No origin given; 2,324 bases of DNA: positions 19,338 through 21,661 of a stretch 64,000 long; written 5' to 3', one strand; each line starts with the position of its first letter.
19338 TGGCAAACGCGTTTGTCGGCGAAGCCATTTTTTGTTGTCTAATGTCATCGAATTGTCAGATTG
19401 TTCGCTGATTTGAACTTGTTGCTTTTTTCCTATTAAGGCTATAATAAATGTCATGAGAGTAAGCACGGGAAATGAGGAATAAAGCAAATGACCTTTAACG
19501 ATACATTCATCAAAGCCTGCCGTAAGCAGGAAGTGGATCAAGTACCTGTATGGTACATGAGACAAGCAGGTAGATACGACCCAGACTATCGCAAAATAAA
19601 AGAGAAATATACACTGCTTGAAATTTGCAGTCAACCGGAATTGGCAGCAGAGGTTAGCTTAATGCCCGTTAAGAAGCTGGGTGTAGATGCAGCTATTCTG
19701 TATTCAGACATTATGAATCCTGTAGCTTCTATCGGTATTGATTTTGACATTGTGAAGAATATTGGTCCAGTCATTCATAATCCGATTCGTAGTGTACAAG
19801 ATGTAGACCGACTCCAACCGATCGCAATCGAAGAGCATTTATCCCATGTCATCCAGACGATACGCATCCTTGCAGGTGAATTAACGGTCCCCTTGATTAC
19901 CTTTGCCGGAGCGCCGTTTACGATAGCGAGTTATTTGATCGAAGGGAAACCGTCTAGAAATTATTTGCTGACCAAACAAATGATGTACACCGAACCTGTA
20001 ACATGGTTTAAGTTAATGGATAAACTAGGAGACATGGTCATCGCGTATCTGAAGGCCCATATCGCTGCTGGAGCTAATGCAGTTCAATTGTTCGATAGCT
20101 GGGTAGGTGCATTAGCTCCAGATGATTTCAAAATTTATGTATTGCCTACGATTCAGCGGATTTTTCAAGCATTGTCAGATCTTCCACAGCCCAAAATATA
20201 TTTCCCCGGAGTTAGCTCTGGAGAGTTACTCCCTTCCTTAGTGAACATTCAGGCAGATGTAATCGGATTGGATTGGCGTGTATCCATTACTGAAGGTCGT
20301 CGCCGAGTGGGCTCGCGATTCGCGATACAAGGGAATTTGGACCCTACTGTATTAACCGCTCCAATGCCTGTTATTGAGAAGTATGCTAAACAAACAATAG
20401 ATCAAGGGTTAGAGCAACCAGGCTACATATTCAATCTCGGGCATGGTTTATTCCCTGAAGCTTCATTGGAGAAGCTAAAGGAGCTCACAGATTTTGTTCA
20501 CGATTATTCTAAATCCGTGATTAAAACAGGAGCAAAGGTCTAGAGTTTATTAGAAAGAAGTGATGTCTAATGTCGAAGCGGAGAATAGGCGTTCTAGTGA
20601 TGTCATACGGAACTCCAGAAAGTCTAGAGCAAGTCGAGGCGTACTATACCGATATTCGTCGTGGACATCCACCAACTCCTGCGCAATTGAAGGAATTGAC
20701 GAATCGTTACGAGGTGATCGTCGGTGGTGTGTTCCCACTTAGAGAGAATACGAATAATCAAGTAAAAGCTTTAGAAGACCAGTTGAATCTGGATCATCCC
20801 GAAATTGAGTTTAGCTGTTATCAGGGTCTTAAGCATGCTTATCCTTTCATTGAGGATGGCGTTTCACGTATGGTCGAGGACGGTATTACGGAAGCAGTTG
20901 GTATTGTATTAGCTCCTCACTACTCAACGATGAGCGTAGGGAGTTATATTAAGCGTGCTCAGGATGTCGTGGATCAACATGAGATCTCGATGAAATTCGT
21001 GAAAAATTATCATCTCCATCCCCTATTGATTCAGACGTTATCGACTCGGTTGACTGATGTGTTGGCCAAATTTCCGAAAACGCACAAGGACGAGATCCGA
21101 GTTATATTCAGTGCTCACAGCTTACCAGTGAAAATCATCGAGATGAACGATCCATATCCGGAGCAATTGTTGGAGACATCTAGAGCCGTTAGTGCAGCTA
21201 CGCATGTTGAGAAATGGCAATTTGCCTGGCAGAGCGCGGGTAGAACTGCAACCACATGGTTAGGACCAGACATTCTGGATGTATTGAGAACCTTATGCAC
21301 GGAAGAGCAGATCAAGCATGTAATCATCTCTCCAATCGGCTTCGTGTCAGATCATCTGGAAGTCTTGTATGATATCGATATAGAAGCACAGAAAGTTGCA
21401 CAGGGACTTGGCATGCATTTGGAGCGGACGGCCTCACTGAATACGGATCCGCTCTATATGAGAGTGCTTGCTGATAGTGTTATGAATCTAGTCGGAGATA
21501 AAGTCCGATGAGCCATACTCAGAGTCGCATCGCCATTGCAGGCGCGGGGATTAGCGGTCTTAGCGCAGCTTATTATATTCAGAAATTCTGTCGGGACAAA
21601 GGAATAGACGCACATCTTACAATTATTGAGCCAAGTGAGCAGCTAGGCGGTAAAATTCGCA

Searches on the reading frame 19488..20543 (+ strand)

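Call 11: search_protein_families(library=ncbifam, proteins=[window:19488-20543:+], max_evalue=0.1)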
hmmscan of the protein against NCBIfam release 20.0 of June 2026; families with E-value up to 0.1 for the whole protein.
window:19488-20543:+ (351 aa): 5 families
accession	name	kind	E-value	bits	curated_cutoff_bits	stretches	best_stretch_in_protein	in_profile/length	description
TIGR01464.1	hemE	equivalog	6.4e-118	393.6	302.95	1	7-338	2-337/338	uroporphyrinogen decarboxylase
NF004889.0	PRK06252.1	subfamily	1.3e-26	93.4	244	1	1-342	4-338/340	methylcobalamin:coenzyme M methyltransferase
TIGR01463.1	mtaA_cmuA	subfamily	1.7e-23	83.5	235.4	1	1-334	3-332/340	MtaA/CmuA family methyltransferase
NF040654.1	MtaA_Meth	equivalog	2.5e-15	56.3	400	1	1-340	1-335/337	methylcobamide:CoM methyltransferase MtaA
NF041608.1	methylcob_mtaseMtbA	equivalog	1.7e-13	50.4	600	1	6-339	9-336/339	methylcobamide:CoM methyltransferase MtbA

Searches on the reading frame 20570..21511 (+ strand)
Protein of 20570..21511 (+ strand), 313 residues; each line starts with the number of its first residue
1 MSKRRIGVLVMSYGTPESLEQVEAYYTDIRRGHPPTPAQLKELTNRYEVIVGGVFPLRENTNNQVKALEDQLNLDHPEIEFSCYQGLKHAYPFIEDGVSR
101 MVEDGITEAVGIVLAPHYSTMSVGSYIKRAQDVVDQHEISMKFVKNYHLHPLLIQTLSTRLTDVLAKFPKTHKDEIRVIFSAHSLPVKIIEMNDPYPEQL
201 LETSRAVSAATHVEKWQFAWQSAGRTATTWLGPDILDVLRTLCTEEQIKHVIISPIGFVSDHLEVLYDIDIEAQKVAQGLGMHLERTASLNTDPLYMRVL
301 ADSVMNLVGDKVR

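Call 11: search_protein_families(library=ncbifam, proteins=[window:20570-21511:+], max_evalue=0.1)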
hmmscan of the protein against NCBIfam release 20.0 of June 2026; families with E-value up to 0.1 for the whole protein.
window:20570-21511:+ (313 aa): 3 families
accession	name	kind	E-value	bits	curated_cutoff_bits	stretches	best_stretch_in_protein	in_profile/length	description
NF009095.0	PRK12435.1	subfamily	7.2e-104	347.2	455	1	3-308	2-307/311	ferrochelatase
TIGR00109.1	hemH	equivalog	2.6e-66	224.3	124.6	1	2-307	2-320/322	ferrochelatase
NF000689.1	PRK00035.2-1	equivalog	2.7e-58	197.4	408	1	8-305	5-308/311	ferrochelatase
